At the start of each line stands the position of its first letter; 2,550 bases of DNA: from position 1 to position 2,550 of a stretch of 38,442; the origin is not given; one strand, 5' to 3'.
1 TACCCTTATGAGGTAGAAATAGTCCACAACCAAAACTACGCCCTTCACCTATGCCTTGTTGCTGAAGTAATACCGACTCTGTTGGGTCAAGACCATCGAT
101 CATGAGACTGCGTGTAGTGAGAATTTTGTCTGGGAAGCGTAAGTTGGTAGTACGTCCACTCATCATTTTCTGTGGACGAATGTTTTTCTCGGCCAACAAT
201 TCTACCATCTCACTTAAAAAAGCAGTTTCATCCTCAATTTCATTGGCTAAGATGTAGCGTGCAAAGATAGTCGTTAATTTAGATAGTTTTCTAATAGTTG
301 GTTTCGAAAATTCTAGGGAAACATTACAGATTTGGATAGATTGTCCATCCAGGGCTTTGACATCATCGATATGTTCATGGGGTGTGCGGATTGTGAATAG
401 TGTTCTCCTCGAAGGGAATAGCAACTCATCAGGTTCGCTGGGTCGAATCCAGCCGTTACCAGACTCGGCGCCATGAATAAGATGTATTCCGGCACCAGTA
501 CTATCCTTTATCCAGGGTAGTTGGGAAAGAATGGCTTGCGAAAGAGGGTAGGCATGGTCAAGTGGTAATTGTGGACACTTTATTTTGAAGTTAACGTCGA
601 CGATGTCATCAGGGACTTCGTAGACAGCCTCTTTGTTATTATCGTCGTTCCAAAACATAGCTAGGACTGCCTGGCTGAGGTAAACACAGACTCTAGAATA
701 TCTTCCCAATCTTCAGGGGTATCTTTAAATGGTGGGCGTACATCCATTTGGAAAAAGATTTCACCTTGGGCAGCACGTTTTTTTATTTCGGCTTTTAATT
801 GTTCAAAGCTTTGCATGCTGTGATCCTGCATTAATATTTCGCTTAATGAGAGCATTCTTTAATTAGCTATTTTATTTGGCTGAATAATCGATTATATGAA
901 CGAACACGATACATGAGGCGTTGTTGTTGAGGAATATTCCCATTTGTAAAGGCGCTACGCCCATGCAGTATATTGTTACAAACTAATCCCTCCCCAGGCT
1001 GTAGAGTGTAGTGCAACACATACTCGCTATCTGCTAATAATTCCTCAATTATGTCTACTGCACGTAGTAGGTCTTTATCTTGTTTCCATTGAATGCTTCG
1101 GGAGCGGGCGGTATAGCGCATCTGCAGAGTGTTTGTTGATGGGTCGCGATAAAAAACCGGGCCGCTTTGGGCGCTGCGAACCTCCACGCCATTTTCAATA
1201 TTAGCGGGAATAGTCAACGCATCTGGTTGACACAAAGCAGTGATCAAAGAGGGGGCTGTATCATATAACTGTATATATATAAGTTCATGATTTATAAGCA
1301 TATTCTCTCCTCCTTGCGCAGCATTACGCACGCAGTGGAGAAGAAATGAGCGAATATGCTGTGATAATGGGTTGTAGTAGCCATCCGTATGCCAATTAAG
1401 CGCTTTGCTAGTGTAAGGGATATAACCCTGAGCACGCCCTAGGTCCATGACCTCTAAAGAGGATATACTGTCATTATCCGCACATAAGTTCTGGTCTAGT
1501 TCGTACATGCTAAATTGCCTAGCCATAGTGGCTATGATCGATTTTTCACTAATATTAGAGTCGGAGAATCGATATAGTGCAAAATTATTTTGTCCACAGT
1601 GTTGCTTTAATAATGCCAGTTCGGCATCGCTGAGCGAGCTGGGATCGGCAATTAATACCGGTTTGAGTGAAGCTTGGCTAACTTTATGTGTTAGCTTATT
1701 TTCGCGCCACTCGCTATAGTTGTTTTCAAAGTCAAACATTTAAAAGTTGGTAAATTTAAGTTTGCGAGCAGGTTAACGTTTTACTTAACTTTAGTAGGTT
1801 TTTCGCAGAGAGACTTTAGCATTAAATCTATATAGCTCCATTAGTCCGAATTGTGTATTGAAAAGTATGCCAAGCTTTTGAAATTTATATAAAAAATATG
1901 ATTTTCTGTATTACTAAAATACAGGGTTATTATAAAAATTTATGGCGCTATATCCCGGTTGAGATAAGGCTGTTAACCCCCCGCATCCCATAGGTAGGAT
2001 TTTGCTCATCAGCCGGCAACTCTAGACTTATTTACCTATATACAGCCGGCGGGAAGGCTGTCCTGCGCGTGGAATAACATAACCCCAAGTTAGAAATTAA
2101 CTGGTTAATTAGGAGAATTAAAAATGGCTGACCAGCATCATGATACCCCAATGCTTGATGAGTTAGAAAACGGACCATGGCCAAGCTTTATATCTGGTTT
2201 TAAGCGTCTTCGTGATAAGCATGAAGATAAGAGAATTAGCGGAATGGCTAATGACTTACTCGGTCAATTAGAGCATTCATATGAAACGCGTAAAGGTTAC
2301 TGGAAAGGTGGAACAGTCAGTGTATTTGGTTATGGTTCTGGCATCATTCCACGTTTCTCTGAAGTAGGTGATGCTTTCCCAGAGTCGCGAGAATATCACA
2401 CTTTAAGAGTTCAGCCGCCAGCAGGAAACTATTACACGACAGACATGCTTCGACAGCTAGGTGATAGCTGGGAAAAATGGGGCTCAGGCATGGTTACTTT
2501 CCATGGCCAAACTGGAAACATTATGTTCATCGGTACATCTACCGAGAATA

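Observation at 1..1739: Solitary Cas6/Cmx6-like RAMP gene in an operon with a tiny acidic ORF and a TauD-family dioxygenase; no CRISPR array or other cas gene in 38 kb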

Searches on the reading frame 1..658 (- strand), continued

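Call 91: list_cluster_members(proteins=[P0020, P0031, P0090, P0114, P0122, P0123, P0124, P0125, P0254, P0263])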
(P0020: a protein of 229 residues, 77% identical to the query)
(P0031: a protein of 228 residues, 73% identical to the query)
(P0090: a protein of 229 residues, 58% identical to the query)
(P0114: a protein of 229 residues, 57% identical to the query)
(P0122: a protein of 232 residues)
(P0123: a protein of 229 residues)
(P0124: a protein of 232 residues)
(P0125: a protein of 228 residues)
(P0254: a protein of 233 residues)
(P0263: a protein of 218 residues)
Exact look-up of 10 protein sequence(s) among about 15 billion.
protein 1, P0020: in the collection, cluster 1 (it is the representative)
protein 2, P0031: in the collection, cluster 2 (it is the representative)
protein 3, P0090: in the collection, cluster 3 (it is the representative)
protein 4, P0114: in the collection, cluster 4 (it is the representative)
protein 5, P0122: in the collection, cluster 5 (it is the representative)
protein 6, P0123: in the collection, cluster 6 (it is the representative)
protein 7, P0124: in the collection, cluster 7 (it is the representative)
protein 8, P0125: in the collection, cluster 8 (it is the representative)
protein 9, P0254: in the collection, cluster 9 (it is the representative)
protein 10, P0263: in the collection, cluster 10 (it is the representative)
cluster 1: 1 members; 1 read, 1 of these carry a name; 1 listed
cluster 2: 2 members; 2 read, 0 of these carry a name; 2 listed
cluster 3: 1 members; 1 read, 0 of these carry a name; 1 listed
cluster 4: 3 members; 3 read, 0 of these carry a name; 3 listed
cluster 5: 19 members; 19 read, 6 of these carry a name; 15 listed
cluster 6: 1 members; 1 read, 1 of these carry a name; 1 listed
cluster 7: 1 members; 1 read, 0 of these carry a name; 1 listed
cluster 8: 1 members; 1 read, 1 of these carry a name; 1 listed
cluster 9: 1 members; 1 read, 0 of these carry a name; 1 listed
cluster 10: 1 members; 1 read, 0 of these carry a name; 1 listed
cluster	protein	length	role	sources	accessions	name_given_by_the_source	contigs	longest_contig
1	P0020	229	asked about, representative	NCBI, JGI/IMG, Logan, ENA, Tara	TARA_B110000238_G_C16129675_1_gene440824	strand:- start:537 stop:1226 length:690 start_codon:yes stop_codon:yes gene_type:complete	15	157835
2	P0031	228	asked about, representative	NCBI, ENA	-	-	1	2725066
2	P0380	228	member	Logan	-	-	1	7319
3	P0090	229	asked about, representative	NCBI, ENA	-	-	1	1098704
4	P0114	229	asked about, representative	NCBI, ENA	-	-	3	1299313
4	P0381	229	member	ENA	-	-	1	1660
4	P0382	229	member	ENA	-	-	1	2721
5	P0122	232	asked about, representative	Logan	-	-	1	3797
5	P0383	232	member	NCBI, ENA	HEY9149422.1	MAG TPA: type I-MYXAN CRISPR-associated protein Cas6/Cmx6 [Gammaproteobacteria bacterium]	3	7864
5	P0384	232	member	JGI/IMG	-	CRISPR-associated protein Cas6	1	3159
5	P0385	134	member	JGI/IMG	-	CRISPR-associated protein Cas6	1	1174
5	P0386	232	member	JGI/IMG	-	CRISPR-associated protein Cas6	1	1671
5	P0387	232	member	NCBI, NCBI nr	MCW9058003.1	MAG: type I-MYXAN CRISPR-associated protein Cas6/Cmx6 [Gammaproteobacteria bacterium] | type I-MYXAN CRISPR-associated protein Cas6/Cmx6 [Gammaproteobacteria bacterium]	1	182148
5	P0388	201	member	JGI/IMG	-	CRISPR-associated protein Cas6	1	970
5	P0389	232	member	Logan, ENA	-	-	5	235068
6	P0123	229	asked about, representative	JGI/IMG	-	CRISPR-associated protein Cas6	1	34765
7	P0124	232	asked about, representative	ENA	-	-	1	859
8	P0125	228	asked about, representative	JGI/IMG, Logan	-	CRISPR-associated protein Cas6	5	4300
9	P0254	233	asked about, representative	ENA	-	-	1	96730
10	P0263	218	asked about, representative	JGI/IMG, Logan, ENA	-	-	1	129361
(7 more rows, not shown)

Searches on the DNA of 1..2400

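Call 26: search_rna_families(source=window, start=1, end=2400, threshold=evalue, max_evalue=10)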
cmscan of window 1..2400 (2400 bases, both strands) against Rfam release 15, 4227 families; matches with E-value up to 10: 5.
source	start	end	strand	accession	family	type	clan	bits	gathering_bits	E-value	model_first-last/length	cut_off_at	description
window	2132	2200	+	RF00068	SNORD21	Gene; snRNA; snoRNA; CD-box;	-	20.6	63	2.1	1-95/95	no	Small nucleolar RNA SNORD21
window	1297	1363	+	RF03223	mir-2209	Gene; miRNA;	-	20.4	70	0.54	1-63/63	no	mir-2209 microRNA precursor family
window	1707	1801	+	RF03714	MIR774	Gene; miRNA;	-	17.1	80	9.6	1-98/98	no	MIR774 microRNA precursor family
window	2160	2231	+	RF01905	HOTAIR_2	Gene; lncRNA;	-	16.3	60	0.82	1-69/69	no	HOTAIR conserved region 2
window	1910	1992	-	RF02350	psRNA6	Gene; sRNA;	-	13.4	60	0.87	1-333/333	no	Nitrosomonas sRNA psRNA6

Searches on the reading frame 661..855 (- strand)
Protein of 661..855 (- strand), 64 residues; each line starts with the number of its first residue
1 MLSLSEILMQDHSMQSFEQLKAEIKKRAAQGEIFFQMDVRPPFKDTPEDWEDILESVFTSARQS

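Call 5: search_protein_families(library=pfam, proteins=[window:661-855:-], max_evalue=1)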
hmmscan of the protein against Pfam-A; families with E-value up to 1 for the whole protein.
window:661-855:- (64 aa): 1 family
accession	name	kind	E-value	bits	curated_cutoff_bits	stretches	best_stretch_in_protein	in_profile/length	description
PF05209.18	MinC_N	-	0.036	14.6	27.3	1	16-56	19-62/71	Septum formation inhibitor MinC, N-terminal domain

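Call 6: search_protein_families(library=ncbifam, proteins=[window:661-855:-], max_evalue=1)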
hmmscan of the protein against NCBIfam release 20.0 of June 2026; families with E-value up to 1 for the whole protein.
window:661-855:- (64 aa): 0 families

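Call 90: search_protein_families(library=padloc, proteins=[window:661-855:-], max_evalue=0.01)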
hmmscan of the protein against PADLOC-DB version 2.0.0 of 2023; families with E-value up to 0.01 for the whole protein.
window:661-855:- (64 aa): 0 families

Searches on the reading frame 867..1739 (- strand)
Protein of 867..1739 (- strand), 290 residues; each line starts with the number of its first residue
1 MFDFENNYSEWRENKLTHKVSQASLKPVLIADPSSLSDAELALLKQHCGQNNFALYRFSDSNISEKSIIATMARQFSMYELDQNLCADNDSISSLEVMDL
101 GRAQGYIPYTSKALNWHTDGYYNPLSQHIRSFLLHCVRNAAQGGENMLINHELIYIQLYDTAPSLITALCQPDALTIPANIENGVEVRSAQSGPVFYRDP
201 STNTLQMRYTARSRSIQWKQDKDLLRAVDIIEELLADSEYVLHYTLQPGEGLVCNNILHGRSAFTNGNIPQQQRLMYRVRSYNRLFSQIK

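Call 5: search_protein_families(library=pfam, proteins=[window:867-1739:-], max_evalue=1)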
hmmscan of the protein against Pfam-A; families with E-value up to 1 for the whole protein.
window:867-1739:- (290 aa): 1 family
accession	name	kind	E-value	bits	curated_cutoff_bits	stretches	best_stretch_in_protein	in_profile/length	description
PF02668.22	TauD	-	4.4e-21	76.4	27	1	22-279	11-266/267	Taurine catabolism dioxygenase TauD, TfdA family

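Call 6: search_protein_families(library=ncbifam, proteins=[window:867-1739:-], max_evalue=1)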
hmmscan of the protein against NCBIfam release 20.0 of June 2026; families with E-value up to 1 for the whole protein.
window:867-1739:- (290 aa): 3 families
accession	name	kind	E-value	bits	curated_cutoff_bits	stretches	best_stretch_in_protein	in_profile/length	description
NF049936.1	TriMthamethphnDioxTmpA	equivalog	8.7e-15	54.4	400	1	108-266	179-338/366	2-trimethylaminoethylphosphonate dioxygenase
TIGR02410.1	carnitine_TMLD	equivalog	4.3e-13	49.5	268.3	1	108-265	173-338/362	trimethyllysine dioxygenase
TIGR02409.1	carnitine_bodg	equivalog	2.1e-10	40.2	414.75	1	108-268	181-342/366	gamma-butyrobetaine dioxygenase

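Call 7: find_encoding_contigs(protein=window:867-1739:-, flank=10000, max_places=10)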
Protein window:867-1739:- (290 aa): 1 contig read that carries it; 1 place shown.
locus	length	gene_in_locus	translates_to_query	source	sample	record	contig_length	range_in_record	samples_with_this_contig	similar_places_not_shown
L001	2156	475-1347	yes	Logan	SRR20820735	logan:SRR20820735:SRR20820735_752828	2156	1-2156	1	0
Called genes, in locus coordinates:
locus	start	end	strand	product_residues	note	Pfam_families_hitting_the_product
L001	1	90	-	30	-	?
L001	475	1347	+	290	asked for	PF02668:TauD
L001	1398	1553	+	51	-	-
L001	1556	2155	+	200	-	?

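Call 71: search_solved_structures(query=window:867-1739:-, max_evalue=0.01, show_alignments=1)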
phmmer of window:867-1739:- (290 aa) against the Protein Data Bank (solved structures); distinct sequences matched with E-value up to 0.01: 2.
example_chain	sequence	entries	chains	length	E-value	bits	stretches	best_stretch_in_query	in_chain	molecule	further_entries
7n7v_A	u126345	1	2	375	1.6e-06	30.6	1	132-274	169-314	Predicted hydroxylase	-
6npb_A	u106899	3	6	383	5.8e-06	28.8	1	107-266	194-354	TmpA, 2-trimethylaminoethylphosphonate hydroxylase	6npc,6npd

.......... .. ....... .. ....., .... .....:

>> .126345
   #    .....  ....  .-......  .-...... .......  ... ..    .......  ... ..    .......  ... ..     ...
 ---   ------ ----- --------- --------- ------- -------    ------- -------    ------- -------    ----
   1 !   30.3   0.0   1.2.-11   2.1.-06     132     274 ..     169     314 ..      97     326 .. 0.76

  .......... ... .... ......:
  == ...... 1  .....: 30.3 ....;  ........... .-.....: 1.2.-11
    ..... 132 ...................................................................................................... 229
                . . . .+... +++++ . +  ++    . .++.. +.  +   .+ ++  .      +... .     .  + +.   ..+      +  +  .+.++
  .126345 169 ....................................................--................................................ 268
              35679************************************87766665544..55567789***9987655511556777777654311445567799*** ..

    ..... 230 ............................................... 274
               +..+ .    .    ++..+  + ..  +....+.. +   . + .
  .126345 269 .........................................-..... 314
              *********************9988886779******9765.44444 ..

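Call 83: find_related_loci(query=A4, collection=metagenome_contigs, flank=6000)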
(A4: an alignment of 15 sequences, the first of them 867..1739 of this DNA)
Query A4 (290 aa) in metagenome_contigs; peptide patterns used: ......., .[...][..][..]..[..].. (x = any residue, [..] = any of these).
600 stretches matched a pattern (row limit reached: there are more); 590 encode a relative of the query (tblastn E <= 1e-3); the best 80 are kept; 80 distinct loci.
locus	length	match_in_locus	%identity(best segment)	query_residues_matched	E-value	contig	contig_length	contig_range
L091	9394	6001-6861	69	1-287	2e-139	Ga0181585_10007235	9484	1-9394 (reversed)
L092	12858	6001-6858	60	1-288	2e-115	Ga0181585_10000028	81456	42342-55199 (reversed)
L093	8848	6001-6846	57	7-288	3e-108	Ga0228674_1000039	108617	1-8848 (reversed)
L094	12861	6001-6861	56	2-288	1e-105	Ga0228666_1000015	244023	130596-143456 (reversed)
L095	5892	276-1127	52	1-286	2e-94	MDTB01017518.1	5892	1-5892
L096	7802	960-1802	50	5-285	4e-92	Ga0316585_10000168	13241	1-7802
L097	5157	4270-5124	48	2-285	7e-87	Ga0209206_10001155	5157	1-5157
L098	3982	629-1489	49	2-285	7e-86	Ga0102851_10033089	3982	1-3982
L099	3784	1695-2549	46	5-289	6e-86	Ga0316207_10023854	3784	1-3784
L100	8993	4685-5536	47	1-285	3e-85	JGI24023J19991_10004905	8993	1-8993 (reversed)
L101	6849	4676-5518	47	5-285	7e-85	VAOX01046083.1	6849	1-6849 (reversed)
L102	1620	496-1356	45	2-285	2e-89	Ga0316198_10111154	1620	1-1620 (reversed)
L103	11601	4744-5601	47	1-285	2e-84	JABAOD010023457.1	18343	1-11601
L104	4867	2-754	52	36-285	2e-84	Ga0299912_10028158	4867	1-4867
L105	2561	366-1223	47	2-285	4e-86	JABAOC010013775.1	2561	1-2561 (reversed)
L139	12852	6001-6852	47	2-285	4e-79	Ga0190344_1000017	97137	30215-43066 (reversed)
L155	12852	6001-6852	43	1-285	2e-77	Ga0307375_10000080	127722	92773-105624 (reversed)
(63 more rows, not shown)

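Call 87: search_protein_families(library=pfam, proteins=[L139:1765-3171:+, L139:3498-4955:-, L139:5917-6864:+, L139:6964-8190:-, L139:9422-11311:-, L155:4661-5977:+, L155:5974-6888:+, L155:7394-8122:-, L155:8677-9798:-, L155:1674-3050:-], max_evalue=0.0001)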
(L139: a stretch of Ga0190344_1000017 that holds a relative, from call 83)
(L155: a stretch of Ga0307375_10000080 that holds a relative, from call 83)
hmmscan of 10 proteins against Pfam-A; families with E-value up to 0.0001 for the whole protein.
L139:1765-3171:+ (468 aa): 1 family
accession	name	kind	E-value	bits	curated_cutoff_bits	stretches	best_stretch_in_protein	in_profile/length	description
PF13428.12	TPR_14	-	4.6e-06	27.2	23.5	0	389-420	5-36/44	Tetratricopeptide repeat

L139:3498-4955:- (485 aa): 1 family
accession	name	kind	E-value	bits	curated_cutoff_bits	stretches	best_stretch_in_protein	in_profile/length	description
PF01694.28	Rhomboid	-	3.8e-25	89.2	22.6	1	148-298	3-142/143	Rhomboid domain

L139:5917-6864:+ (315 aa): 1 family
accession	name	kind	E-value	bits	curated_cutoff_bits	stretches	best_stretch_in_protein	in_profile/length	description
PF02668.22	TauD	-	3.9e-17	63.5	27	1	91-306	52-266/267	Taurine catabolism dioxygenase TauD, TfdA family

L139:6964-8190:- (408 aa): 1 family
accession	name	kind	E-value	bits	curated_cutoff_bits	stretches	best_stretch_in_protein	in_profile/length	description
PF03372.29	Exo_endo_phos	-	5.7e-13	49.6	24.5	1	114-330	1-225/225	Endonuclease/Exonuclease/phosphatase family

L139:9422-11311:- (629 aa): 2 families
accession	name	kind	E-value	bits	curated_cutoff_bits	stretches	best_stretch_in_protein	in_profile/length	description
PF00931.28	NB-ARC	-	2.2e-18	66.9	23.5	1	162-382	6-227/248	NB-ARC domain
PF17908.6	APAF1_C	-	3.5e-14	53.3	22.8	1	481-559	1-84/135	APAF-1 helical domain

L155:4661-5977:+ (438 aa): 0 families

L155:5974-6888:+ (304 aa): 1 family
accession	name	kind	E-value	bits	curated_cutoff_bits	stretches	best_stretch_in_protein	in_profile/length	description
PF02668.22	TauD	-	9.6e-23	81.9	27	1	81-287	55-266/267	Taurine catabolism dioxygenase TauD, TfdA family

L155:7394-8122:- (242 aa): 1 family
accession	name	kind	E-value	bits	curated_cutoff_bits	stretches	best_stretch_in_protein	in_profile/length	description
PF07589.16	PEP-CTERM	-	6.6e-08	32.8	20.7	1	216-238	1-24/24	PEP-CTERM motif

L155:8677-9798:- (373 aa): 0 families

L155:1674-3050:- (458 aa): 1 family
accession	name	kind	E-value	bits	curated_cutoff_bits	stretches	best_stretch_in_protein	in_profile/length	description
PF00115.25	COX1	-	6.7e-78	262.9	34.8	1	8-435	2-435/436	Cytochrome C and Quinol oxidase polypeptide I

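Call 90: search_protein_families(library=padloc, proteins=[window:867-1739:-], max_evalue=0.01)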
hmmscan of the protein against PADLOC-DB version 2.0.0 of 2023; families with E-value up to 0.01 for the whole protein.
window:867-1739:- (290 aa): 0 families
